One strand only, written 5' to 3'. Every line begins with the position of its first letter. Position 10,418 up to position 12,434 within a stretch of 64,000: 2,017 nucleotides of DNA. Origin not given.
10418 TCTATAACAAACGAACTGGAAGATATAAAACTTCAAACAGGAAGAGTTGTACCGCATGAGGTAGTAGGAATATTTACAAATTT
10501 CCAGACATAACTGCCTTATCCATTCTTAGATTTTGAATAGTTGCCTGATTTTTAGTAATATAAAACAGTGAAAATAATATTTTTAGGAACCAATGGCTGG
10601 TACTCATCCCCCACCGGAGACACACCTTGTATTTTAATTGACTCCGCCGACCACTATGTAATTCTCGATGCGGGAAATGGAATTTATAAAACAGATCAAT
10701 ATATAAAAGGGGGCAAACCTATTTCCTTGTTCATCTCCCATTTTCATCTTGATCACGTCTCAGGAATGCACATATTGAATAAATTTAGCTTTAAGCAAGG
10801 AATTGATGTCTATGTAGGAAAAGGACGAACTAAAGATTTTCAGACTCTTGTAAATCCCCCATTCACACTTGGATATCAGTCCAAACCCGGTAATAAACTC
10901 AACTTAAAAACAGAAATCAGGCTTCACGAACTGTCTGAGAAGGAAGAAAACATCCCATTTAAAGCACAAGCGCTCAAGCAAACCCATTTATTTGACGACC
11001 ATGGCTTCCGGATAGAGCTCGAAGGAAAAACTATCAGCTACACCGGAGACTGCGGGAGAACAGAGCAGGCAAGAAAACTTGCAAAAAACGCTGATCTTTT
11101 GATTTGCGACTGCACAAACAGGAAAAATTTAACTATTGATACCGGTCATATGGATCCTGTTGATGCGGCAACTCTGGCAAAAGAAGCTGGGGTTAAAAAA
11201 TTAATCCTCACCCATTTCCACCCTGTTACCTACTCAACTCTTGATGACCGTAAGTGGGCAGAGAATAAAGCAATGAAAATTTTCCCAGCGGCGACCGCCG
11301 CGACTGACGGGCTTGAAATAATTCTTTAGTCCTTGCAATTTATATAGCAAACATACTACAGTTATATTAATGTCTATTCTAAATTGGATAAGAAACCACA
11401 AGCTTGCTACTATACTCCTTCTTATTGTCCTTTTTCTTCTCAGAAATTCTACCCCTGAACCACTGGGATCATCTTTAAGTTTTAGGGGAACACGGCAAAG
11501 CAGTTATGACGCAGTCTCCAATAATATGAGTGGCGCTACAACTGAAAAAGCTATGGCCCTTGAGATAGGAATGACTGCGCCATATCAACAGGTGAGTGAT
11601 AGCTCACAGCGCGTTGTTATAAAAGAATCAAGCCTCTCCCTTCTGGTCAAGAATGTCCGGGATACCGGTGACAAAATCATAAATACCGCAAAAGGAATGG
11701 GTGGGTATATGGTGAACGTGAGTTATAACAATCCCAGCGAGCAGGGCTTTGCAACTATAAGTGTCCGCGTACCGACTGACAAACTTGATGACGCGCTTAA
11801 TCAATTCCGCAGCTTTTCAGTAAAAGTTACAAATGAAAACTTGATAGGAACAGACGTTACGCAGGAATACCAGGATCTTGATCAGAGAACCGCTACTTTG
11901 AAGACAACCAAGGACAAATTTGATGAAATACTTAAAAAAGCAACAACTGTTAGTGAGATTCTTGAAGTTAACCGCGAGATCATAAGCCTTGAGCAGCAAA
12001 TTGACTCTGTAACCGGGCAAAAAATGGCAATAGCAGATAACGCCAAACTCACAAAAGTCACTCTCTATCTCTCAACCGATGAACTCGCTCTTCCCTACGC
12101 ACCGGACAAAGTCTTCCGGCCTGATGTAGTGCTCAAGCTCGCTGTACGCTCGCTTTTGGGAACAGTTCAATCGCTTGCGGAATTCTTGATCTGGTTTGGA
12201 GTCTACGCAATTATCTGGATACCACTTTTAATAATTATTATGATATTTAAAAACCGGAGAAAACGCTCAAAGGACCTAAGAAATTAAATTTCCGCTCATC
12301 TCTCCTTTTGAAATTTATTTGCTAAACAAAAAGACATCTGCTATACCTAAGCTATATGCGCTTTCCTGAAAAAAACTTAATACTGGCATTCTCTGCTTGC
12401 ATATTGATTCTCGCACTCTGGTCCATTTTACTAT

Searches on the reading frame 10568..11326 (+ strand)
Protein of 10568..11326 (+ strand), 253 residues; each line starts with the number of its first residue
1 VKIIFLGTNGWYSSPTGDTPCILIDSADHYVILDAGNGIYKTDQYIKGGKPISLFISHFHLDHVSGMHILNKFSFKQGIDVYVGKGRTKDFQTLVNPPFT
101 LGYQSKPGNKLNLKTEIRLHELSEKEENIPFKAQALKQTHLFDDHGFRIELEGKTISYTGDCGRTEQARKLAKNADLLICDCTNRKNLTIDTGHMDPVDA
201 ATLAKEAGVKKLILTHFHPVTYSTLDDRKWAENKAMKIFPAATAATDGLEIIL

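Call 71: search_protein_families(library=pfam, proteins=[window:10568-11326:+], max_evalue=0.0001)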
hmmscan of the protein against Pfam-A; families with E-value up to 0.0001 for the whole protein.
window:10568-11326:+ (253 aa): 2 families
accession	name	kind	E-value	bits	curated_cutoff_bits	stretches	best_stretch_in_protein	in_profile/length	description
PF12706.13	Lactamase_B_2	-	1.6e-20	74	27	1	31-217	3-200/200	Beta-lactamase superfamily domain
PF00753.33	Lactamase_B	-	2e-08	34.8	22.7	1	18-161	5-149/196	Metallo-beta-lactamase superfamily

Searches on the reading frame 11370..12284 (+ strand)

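Call 71: search_protein_families(library=pfam, proteins=[window:11370-12284:+], max_evalue=0.0001)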
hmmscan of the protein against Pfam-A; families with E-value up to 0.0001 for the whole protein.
window:11370-12284:+ (305 aa): 1 family
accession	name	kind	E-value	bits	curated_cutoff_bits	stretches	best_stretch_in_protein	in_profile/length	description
PF14257.11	DUF4349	-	1.8e-38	132.5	27.7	1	81-292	1-210/213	Domain of unknown function (DUF4349)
